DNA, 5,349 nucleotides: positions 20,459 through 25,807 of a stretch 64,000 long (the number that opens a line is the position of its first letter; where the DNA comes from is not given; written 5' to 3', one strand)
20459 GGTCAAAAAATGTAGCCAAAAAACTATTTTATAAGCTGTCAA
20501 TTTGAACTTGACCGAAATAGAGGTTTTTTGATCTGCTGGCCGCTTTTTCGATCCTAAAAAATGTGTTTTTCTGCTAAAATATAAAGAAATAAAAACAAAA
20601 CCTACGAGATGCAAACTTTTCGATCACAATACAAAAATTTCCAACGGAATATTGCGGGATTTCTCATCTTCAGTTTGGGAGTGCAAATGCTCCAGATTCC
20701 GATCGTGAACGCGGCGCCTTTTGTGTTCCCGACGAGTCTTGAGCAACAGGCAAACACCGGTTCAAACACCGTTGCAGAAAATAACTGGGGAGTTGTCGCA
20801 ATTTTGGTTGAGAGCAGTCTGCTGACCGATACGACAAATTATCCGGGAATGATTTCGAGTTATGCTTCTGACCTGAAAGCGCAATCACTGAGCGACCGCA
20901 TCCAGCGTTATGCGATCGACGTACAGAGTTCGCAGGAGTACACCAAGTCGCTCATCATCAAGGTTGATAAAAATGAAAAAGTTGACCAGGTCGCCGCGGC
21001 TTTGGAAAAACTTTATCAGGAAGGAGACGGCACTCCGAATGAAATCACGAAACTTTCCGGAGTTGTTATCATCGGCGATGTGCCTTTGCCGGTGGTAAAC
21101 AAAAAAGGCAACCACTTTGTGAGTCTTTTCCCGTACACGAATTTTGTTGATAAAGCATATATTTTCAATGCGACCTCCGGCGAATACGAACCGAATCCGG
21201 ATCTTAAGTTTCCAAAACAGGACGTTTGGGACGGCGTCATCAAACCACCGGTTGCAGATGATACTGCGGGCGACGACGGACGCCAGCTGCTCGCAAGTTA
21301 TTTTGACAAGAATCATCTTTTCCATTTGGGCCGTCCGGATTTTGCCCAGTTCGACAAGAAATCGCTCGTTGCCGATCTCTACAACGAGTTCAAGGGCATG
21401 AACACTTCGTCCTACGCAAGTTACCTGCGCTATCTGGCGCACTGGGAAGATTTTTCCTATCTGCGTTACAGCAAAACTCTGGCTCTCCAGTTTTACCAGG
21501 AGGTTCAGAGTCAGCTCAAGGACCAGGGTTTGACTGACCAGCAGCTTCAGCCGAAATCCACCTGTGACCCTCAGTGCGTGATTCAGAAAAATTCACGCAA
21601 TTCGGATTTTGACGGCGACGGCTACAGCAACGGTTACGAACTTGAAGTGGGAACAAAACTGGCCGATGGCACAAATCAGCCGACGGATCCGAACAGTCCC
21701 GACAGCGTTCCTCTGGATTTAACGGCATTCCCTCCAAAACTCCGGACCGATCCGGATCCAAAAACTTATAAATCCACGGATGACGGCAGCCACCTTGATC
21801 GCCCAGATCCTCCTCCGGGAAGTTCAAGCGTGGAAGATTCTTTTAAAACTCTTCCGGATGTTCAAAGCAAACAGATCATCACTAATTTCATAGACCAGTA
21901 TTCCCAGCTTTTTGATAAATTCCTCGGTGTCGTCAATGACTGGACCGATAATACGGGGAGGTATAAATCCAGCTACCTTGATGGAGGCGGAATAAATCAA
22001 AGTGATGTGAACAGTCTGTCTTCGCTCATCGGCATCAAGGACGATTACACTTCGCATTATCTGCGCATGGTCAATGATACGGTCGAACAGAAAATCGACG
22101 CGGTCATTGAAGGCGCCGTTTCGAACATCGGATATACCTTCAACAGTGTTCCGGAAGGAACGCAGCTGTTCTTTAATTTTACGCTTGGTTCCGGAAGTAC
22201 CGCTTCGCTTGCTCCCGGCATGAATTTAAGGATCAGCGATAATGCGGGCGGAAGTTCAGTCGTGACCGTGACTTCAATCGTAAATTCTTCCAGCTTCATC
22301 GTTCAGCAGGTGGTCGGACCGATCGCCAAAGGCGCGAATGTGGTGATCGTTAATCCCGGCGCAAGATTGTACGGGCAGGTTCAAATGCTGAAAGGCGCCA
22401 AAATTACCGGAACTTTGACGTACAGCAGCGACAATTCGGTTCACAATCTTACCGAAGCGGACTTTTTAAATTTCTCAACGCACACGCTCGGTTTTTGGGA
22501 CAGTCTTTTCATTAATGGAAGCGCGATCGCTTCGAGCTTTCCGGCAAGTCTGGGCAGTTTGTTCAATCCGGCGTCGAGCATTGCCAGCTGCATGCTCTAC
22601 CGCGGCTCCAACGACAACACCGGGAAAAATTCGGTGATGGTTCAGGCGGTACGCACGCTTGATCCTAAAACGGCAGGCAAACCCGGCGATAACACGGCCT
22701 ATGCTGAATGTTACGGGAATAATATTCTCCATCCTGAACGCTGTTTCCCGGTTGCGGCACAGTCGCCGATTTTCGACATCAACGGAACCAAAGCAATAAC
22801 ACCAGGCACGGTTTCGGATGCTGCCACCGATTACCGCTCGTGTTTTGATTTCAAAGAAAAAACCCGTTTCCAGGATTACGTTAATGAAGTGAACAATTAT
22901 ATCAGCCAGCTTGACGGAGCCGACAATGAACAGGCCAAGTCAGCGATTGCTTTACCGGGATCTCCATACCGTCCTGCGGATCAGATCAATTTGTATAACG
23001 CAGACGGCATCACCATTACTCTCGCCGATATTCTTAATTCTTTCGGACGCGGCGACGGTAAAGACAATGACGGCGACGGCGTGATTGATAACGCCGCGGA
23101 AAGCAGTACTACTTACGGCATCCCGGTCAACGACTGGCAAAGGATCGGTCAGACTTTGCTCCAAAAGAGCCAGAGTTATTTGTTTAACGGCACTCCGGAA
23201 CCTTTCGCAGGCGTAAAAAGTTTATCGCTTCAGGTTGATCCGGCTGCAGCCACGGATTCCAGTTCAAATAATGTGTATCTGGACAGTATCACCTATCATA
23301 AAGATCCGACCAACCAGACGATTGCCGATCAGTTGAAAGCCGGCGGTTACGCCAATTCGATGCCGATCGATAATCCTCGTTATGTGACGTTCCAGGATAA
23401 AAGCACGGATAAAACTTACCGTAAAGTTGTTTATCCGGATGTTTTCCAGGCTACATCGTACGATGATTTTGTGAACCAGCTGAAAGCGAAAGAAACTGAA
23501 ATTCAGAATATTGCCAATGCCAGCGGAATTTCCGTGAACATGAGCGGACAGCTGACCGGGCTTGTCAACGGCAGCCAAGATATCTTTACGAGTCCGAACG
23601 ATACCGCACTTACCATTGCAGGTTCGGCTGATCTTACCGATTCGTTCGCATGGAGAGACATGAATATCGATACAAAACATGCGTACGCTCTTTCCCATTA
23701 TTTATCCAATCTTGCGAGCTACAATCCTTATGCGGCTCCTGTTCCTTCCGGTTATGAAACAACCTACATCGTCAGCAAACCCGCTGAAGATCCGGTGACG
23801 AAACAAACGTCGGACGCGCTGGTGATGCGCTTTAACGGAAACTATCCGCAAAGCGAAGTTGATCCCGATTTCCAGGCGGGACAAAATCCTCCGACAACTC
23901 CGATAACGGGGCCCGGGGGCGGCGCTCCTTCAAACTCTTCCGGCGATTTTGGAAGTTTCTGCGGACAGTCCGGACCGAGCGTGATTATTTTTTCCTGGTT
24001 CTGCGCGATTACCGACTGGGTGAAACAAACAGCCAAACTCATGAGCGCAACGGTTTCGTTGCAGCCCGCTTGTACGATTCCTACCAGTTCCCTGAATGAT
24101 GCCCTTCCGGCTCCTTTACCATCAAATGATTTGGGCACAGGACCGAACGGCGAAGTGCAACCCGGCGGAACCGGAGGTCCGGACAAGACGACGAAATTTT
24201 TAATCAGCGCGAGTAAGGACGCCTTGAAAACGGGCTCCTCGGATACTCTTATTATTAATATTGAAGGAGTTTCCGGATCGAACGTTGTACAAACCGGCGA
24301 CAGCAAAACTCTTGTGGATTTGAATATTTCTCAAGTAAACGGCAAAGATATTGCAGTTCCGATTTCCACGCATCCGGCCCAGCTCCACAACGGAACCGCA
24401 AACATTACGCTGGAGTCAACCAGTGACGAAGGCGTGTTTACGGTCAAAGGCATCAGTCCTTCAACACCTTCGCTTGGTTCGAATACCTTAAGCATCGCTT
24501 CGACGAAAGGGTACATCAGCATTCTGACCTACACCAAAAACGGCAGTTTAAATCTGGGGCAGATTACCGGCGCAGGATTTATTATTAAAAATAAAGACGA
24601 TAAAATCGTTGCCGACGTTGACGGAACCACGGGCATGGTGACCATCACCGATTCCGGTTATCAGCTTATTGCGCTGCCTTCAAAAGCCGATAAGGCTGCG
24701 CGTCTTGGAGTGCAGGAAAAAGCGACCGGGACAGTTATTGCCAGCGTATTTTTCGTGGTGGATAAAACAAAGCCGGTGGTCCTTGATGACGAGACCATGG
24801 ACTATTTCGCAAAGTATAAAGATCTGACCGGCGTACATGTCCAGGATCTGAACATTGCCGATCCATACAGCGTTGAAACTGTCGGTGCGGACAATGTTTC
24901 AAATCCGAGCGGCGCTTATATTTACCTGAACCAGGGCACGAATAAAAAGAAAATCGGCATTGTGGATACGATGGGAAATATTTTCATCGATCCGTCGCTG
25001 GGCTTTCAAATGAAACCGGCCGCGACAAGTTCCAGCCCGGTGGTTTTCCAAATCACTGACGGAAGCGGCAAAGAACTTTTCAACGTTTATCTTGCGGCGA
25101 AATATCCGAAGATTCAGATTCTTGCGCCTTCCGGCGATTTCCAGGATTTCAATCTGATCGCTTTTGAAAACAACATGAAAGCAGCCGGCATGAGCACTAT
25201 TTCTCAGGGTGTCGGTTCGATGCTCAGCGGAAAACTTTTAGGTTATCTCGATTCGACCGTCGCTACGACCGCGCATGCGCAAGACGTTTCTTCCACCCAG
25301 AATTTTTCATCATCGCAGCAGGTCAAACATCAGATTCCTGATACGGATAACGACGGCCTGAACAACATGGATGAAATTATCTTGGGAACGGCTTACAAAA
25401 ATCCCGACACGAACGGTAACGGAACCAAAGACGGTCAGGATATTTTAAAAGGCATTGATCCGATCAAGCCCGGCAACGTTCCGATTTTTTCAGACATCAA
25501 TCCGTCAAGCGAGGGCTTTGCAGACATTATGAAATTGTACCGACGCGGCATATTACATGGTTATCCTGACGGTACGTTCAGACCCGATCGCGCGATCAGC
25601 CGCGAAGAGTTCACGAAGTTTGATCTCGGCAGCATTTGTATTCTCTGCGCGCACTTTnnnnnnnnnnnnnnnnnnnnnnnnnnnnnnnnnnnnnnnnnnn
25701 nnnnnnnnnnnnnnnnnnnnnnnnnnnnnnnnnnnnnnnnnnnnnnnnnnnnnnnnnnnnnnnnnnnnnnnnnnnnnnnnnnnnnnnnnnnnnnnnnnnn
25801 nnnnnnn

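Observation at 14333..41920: Pilus operon, giant SLH-anchored gene and four-gene secreted cassette form one 27-kb same-strand block: candidate cell-contact apparatus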

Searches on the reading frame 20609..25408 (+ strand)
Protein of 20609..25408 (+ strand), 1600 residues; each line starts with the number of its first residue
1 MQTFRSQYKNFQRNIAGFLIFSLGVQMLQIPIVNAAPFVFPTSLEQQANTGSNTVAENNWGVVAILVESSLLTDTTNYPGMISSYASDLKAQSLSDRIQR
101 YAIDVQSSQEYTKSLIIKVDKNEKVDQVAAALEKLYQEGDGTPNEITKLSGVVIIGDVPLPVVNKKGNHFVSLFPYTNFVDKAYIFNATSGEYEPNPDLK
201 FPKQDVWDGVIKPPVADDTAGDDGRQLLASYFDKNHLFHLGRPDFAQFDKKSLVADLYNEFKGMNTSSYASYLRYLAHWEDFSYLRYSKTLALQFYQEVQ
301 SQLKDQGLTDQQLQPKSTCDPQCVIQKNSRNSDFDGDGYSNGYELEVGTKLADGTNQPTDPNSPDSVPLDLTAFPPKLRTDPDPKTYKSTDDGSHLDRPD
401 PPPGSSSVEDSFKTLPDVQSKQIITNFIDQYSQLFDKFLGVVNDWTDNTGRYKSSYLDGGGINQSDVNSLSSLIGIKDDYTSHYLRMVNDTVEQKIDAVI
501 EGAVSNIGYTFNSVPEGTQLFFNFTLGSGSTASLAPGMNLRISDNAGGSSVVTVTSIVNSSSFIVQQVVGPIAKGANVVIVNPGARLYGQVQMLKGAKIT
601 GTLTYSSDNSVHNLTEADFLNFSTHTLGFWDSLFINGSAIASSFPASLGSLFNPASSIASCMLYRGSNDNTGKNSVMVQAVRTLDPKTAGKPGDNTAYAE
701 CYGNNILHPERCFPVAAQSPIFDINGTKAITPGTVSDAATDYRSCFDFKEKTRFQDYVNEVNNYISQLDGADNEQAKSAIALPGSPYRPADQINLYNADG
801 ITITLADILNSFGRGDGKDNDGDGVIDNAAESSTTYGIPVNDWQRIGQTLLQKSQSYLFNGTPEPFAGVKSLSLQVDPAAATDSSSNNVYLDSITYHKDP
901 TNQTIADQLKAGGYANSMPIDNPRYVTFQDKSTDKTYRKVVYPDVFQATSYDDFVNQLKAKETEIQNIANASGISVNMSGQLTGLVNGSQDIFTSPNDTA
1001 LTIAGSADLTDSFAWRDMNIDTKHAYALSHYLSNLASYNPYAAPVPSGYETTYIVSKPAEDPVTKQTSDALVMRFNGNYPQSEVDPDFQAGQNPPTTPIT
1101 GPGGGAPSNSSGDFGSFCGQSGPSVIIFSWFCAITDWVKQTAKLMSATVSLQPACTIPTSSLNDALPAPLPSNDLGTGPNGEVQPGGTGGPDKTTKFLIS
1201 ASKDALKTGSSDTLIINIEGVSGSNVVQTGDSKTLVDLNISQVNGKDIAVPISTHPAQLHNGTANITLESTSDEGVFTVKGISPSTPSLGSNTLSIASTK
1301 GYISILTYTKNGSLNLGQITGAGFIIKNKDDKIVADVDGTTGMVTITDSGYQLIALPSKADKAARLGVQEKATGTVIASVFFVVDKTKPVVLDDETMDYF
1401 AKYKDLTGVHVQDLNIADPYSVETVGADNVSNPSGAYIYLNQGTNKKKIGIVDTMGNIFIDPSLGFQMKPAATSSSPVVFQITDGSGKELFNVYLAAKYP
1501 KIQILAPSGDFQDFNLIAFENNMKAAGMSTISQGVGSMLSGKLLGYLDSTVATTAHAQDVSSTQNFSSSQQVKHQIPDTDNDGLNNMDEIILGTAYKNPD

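Call 27: search_solved_structures(query=window:20609-25408:+, max_evalue=0.01)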
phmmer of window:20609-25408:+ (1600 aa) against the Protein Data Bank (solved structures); distinct sequences matched with E-value up to 0.01: 0.

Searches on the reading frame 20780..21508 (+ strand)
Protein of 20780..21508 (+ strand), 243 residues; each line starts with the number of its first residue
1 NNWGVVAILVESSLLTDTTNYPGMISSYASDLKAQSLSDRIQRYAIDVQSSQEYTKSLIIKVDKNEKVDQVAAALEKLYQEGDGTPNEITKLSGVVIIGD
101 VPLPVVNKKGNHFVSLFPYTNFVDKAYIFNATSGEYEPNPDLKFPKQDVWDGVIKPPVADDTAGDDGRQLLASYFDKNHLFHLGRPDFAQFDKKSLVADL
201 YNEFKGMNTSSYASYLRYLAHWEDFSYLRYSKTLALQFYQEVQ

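Call 36: find_homologous_proteins(query=window:20780-21508:+, max_evalue=0.00001)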
Query window:20780-21508:+ (243 aa): 9 proteins with E <= 0.00001 among 1236 candidates.
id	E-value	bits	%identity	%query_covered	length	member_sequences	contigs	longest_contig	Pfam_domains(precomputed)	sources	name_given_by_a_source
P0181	1.9e-115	402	72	100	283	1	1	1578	-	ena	-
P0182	1.3e-78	282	55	97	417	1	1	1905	-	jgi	-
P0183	9.3e-74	266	53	99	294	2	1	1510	-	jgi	-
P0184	9.9e-65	236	47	95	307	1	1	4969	-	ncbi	-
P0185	1.7e-47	180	45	88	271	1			-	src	-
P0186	1.7e-43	167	46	75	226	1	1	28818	-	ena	-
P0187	8.5e-43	165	39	99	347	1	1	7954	-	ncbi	ncbi:MAG: hypothetical protein ACI9QC_000802, partial [Oceanicoccus sp.]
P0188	1.3e-42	164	45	78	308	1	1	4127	-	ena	-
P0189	1.1e-26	112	44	58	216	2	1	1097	-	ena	-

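Call 40: find_related_loci(query=A1, collection=genome_contigs, flank=10000)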
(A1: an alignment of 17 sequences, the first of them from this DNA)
Query A1 (243 aa) in genome_contigs; peptide patterns used: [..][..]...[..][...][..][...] (x = any residue, [..] = any of these).
320 stretches matched a pattern; 151 encode a relative of the query (tblastn E <= 1e-3); the best 80 are kept; 80 distinct loci.
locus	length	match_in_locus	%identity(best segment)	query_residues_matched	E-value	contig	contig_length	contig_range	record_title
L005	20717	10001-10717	74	1-243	3e-124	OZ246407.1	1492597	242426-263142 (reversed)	MAG: uncultured Candidatus Peribacteria bacterium isolate ERP124720_co1_61 genome assembly, chromosome: 1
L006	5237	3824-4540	73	1-243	2e-122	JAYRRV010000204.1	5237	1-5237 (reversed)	MAG: Candidatus Gracilibacteria bacterium isolate XM1_ASGE3bin.38 k141_943045, whole genome shotgun sequence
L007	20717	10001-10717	71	1-243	6e-120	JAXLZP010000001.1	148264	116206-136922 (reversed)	MAG: Candidatus Gracilibacteria bacterium isolate STL-PAT5 C2.212.fa-1, whole genome shotgun sequence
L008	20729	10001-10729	75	1-243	2e-127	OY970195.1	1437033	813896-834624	MAG: Candidatus Peregrinibacteria bacterium isolate MFD02416.bin.c.20 genome assembly, chromosome: 1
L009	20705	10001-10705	62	4-242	1e-95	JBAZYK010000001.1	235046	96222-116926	MAG: Candidatus Gracilibacteria bacterium isolate SO_2017_GW1_79 NODE_413_length_235046_cov_6.641140_OW334_2017, whole g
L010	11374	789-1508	57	3-238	3e-93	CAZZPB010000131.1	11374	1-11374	MAG TPA_asm: uncultured Candidatus Peribacteria bacterium isolate binchicken_co203_456 genome assembly, contig: k141_242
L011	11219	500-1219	58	3-238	1e-91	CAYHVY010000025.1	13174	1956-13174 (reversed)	MAG TPA_asm: uncultured Candidatus Peribacteria bacterium isolate ERP119705_co15_608 genome assembly, contig: NODE_5324_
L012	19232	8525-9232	58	5-242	1e-89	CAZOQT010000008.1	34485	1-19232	MAG TPA_asm: uncultured Candidatus Peribacteria bacterium isolate SRP278252_co2_755 genome assembly, contig: NODE_2453_l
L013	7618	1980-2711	51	2-243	4e-80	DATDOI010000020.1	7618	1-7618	MAG TPA_asm: Candidatus Gracilibacteria bacterium isolate SMAG_U7890 k141_2850248, whole genome shotgun sequence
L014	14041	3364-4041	52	4-234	8e-79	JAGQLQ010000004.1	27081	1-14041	MAG: Candidatus Peregrinibacteria bacterium isolate HKST-UBA20 2015-01-06_1_(paired)_contig_15180, whole genome shotgun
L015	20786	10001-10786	50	3-243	8e-78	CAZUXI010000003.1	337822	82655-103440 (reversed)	MAG TPA_asm: uncultured Candidatus Peribacteria bacterium isolate SRP296810_co1_153 genome assembly, contig: NODE_19_len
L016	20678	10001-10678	52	4-234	2e-77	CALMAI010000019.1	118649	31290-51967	MAG TPA_asm: uncultured Candidatus Peregrinibacteria bacterium isolate SRR2107183_bin.16_CONCOCT_v1.1_MAG genome assembl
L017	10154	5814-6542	49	4-243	9e-77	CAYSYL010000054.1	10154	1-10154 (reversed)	MAG TPA_asm: uncultured Candidatus Peribacteria bacterium isolate SRP257259_co1_27 genome assembly, contig: NODE_9932_le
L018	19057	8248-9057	46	3-243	5e-75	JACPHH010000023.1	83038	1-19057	MAG: Candidatus Peregrinibacteria bacterium isolate NC_groundwater_409_Ag_B-0.1um_39_11 GD18-4_B1_scaffold_894742, whole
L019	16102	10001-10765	50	1-243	1e-78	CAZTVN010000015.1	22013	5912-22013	MAG TPA_asm: uncultured Candidatus Peribacteria bacterium isolate binchicken_co213_143 genome assembly, contig: NODE_395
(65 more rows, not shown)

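Call 59: predict_structure(alignment_id=A1)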
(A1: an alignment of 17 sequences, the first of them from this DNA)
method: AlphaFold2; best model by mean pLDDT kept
length: 243 residues; sequences in the alignment: 17
mean_pLDDT: 75.0   pTM: 0.70
mean pLDDT of the five models: 75.0, 64.2, 64.0, 60.6, 58.3
residues with pLDDT >= 90: 52; 70-90: 117; 50-70: 30; < 50: 44
segments of 3 or more residues with pLDDT < 50: 192-205, 219-232, 235-239
pLDDT, mean of each block of 10 residues (from residue 1): 82 91 90 90 91 87 92 90 78 86 84 80 83 88 64 65 71 88 80 41 49 51 43 50 45
secondary structure, 60 per line:
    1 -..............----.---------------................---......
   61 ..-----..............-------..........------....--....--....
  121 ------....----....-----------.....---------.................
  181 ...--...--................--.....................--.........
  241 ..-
elements in order: E2-11 H12-15 H37-51 E55-62 H68-81 E89-98 E105-108 E111-114 H117-120 E127-130 E135-138 E150-154 H164-183 H191-206 H209-229 H232-242

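Call 63: fold_search(model_id=the predicted structure, library=pdb)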
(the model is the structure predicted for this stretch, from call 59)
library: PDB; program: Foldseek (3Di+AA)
matches with E <= 10: 658; with E <= 0.001: 0
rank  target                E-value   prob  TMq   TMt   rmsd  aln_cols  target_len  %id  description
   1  7xn6_A                1.9e-02  0.54  0.21  0.23   9.8       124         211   11  Cryo-EM structure of CopC-CaM-caspase-3 with ADPR-deacylization (released 2022-12-14)
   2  3kip_I                4.3e-02  0.84  0.23  0.35   5.7        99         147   15  Crystal structure of type-II 3-dehydroquinase from C. albicans (released 2010-05-12)
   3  3bzw_B                4.9e-02  0.60  0.18  0.18   7.4        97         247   14  Crystal structure of a putative lipase from Bacteroides thetaiotaomicron (released 2008-02-05)
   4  1uqr_A                7.2e-02  0.72  0.22  0.34   4.6        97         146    9  Type II 3-dehydroquinate dehydratase (DHQase) from Actinobacillus pleuropneumoniae (released 2003-10-30)
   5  1o8o_A                7.7e-02  0.75  0.22  0.31   8.0       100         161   15  The active site of the molybdenum cofactor biosynthetic protein domain Cnx1G (released 2003-12-04)
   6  1gqo_K                7.7e-02  0.33  0.23  0.38  12.6       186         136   12  Type II Dehydroquinase from Bacillus subtilis (released 2002-12-12)
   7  3kip_A                8.7e-02  0.77  0.22  0.35   5.8        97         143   13  Crystal structure of type-II 3-dehydroquinase from C. albicans (released 2010-05-12)
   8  2c4w                  9.3e-02  0.60  0.22  0.30   5.3        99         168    8  Type II Dehydroquinase from H. pylori in complex with AH9095 (released 2006-02-22)
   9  4y7k_D                1.1e-01  0.47  0.28  0.28   9.5       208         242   11  Structure of an archaeal mechanosensitive channel in closed state (released 2015-08-26)
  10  3n59_L                1.1e-01  0.33  0.24  0.39  12.7       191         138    9  Type II dehydroquinase from Mycobacterium Tuberculosis complexed with 3-dehydroshikimate (released 2010-07-21)
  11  4hps_A                1.1e-01  0.33  0.30  0.33  13.2       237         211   13  Crystal Structure of a Pyrrolidone-carboxylate peptidase 1 (target ID NYSGRC-012831) from Xenorhabdus bovienii SS-2004 (released 2012-11-14)
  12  8idu_D                1.1e-01  0.21  0.23  0.35  13.3       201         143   10  Crystal structure of substrate bound-form dehydroquinate dehydratase from Corynebacterium glutamicum (released 2023-12-27)
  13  9pd3_F                1.3e-01  0.54  0.23  0.22   9.6       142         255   10  NER dual incision complex - DuIS (released 2026-02-18)
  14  5uow_B                1.3e-01  0.47  0.20  0.07   5.7        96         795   12  Triheteromeric NMDA receptor GluN1/GluN2A/GluN2B in complex with glycine, glutamate, MK-801 and a GluN2B-specific Fab, (released 2017-03-22)
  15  9pd4_F                1.4e-01  0.51  0.22  0.22   9.1       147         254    7  NER dual incision complex - DuIM (released 2026-02-18)
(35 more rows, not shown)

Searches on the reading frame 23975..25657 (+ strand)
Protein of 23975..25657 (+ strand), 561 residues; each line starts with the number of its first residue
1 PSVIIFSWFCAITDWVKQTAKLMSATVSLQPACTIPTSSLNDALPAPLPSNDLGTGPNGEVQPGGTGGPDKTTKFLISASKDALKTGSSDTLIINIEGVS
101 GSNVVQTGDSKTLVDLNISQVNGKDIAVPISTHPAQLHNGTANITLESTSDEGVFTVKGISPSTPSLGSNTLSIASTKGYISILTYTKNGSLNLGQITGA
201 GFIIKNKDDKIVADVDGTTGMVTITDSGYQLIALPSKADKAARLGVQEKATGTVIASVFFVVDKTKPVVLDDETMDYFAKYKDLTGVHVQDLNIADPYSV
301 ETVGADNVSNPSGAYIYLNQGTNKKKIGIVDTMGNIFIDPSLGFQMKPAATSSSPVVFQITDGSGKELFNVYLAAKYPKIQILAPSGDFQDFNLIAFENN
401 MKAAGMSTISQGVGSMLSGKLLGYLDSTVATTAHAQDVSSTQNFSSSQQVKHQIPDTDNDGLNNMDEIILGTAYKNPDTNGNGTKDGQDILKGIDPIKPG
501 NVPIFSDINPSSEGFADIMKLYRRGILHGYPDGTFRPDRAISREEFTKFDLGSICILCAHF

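Call 84: search_protein_families(library=pfam, proteins=[window:23975-25657:+], max_evalue=0.01)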
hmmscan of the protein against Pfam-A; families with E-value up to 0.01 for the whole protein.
window:23975-25657:+ (561 aa): 2 families
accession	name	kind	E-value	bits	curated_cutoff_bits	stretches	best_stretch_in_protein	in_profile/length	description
PF00395.25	SLH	-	7.1e-14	51.9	20.8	1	505-546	2-43/44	S-layer homology domain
PF18884.5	TSP3_bac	-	0.0031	17.8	25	1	456-472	1-17/22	Bacterial TSP3 repeat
